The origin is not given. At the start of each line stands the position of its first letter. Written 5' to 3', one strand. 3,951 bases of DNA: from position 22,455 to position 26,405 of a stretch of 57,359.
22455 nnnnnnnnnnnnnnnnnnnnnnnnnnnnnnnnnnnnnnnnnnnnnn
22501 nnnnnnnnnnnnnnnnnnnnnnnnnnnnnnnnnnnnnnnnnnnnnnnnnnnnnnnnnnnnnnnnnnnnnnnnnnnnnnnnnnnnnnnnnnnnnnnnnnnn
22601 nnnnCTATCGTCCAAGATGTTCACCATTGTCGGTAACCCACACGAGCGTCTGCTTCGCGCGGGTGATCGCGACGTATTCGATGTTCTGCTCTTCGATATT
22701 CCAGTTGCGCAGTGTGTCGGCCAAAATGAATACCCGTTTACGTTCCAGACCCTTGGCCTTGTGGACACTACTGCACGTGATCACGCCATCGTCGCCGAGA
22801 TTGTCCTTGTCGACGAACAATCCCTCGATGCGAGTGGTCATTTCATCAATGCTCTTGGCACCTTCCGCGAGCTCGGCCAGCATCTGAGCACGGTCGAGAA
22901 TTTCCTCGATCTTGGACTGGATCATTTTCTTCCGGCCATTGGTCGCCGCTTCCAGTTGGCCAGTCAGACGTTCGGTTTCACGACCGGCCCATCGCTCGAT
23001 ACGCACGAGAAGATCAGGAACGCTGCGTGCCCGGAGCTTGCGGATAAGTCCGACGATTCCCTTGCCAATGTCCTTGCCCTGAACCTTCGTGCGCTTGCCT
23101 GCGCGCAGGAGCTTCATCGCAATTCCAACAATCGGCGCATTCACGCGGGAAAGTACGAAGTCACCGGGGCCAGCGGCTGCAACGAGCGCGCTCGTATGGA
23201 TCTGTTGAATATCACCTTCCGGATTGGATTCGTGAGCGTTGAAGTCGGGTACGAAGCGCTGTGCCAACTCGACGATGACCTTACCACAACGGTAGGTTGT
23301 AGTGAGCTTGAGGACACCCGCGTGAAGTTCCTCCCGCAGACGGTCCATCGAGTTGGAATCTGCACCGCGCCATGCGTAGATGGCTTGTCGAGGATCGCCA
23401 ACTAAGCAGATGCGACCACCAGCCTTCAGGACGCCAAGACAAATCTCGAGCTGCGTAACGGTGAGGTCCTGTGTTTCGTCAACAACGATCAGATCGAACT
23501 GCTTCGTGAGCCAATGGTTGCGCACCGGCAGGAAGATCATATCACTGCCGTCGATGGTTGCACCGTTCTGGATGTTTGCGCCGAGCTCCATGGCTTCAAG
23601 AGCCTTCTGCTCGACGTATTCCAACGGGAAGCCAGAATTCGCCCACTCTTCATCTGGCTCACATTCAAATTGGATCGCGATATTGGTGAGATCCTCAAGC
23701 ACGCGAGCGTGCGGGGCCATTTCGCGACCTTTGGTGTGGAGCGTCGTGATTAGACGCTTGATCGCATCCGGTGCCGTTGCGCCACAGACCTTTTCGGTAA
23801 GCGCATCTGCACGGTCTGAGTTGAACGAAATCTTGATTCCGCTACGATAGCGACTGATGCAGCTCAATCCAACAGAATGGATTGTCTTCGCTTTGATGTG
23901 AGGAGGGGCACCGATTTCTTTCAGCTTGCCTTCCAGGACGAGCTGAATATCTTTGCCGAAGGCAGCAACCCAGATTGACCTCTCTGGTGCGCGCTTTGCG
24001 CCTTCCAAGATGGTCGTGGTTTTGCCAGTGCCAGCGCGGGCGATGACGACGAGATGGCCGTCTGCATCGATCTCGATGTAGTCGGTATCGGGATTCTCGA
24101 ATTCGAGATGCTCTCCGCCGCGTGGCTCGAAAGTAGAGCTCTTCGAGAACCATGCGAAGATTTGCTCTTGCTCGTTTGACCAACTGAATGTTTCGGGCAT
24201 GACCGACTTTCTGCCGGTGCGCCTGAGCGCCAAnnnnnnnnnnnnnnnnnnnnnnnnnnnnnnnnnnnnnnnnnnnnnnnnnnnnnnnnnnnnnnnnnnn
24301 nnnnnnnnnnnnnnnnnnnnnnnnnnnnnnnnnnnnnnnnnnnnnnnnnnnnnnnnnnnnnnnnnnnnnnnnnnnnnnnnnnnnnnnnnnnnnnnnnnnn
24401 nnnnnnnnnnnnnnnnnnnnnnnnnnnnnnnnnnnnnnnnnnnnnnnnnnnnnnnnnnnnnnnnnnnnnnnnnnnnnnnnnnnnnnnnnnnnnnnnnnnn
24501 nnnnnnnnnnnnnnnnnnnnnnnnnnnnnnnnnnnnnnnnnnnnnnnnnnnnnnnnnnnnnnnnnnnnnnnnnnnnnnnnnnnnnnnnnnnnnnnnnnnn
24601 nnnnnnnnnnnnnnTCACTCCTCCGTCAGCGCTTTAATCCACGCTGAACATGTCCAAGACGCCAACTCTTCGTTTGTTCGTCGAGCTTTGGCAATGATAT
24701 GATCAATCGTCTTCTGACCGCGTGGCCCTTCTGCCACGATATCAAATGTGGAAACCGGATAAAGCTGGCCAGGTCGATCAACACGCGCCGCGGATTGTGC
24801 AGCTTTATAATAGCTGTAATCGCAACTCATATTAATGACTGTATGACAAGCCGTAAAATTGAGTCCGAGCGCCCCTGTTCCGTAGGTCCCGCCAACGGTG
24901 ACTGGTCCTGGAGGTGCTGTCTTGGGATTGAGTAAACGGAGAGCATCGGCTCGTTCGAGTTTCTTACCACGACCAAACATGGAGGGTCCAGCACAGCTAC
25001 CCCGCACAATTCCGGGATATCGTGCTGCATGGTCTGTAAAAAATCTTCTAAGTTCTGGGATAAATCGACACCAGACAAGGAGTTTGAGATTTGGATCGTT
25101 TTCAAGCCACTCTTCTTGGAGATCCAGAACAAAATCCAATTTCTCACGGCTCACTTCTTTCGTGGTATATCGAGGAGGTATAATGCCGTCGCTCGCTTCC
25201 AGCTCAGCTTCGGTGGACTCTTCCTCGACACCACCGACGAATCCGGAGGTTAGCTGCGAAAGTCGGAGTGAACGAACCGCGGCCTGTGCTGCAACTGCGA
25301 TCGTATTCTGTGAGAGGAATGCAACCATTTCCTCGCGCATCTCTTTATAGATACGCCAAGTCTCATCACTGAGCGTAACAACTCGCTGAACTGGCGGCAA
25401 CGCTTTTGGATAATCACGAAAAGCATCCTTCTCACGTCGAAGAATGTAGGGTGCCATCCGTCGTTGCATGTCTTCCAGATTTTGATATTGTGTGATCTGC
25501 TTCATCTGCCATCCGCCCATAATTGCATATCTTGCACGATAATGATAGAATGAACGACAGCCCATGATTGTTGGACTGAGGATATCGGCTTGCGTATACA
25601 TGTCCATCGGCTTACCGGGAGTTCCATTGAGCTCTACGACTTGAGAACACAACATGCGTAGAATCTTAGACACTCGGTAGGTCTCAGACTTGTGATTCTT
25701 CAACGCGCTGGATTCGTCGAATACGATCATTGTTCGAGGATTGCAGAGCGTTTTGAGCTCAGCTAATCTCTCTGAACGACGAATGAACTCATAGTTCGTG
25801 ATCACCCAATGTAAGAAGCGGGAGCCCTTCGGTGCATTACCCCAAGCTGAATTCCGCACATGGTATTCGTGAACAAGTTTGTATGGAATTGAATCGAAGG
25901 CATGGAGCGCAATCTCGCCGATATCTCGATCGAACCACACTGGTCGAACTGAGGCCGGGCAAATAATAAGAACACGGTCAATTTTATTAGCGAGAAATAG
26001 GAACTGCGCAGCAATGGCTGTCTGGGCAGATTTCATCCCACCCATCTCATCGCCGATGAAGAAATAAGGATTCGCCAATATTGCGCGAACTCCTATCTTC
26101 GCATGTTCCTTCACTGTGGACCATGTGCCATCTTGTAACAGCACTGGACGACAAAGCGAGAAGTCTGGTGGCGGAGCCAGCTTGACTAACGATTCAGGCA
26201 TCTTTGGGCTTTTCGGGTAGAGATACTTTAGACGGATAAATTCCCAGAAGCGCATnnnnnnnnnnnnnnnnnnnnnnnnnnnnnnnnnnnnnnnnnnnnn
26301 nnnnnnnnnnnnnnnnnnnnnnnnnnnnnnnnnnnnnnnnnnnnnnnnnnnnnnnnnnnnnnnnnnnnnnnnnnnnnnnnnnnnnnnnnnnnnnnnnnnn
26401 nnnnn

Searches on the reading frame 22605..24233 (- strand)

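Call 11: search_protein_families(library=phrogs, proteins=[window:22605-24233:-])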
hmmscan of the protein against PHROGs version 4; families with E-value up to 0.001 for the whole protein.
window:22605-24233:- (542 aa): 3 families
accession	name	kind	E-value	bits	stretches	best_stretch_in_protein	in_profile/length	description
phrog_1967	-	DNA, RNA and nucleotide metabolism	1.3e-76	259.8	1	56-536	164-670/776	DNA helicase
phrog_325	-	DNA, RNA and nucleotide metabolism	6e-10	39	0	487-535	820-869/986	Dda-like helicase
phrog_170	-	other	0.00014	22.4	0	248-284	193-229/323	PhoH-like phosphate starvation-inducible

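Call 12: search_protein_families(library=pfam, proteins=[window:22605-24233:-])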
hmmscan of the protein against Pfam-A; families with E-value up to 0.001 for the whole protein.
window:22605-24233:- (542 aa): 7 families
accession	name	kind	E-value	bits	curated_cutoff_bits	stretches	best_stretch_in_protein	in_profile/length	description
PF00580.27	UvrD-helicase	-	8.5e-20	72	23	1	58-302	13-269/271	UvrD/REP helicase N-terminal domain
PF13245.12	AAA_19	-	1.6e-11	44.9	25.1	1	60-287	13-132/134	AAA domain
PF01443.25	Viral_helicase1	-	4.1e-10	40.3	21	1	475-532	171-226/228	Viral superfamily 1 RNA helicase core domain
PF13604.12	AAA_30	-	7.2e-09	36.1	27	1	197-286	42-130/191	AAA domain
PF13361.12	UvrD_C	-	2e-08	34.5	25.6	1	476-531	277-344/350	UvrD-like helicase C-terminal domain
PF13538.12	UvrD_C_2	-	8.3e-08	32.4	27.4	1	486-531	3-50/52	UvrD-like helicase C-terminal domain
PF13401.12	AAA_22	-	4.8e-05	24.1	27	0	57-85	4-32/130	AAA domain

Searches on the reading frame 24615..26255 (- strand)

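Call 11: search_protein_families(library=phrogs, proteins=[window:24615-26255:-])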
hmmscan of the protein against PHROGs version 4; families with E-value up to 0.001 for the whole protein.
window:24615-26255:- (546 aa): 1 family
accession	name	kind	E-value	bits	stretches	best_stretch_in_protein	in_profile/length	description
phrog_62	-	DNA, RNA and nucleotide metabolism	1.7e-73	248.9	1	50-532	699-1129/1881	DNA helicase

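Call 12: search_protein_families(library=pfam, proteins=[window:24615-26255:-])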
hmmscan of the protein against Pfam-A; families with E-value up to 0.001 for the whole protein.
window:24615-26255:- (546 aa): 1 family
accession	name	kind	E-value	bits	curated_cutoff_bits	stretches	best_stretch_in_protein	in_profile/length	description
PF00176.29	SNF2-rel_dom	-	3.2e-12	46.6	24.9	1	67-319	22-258/290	SNF2-related domain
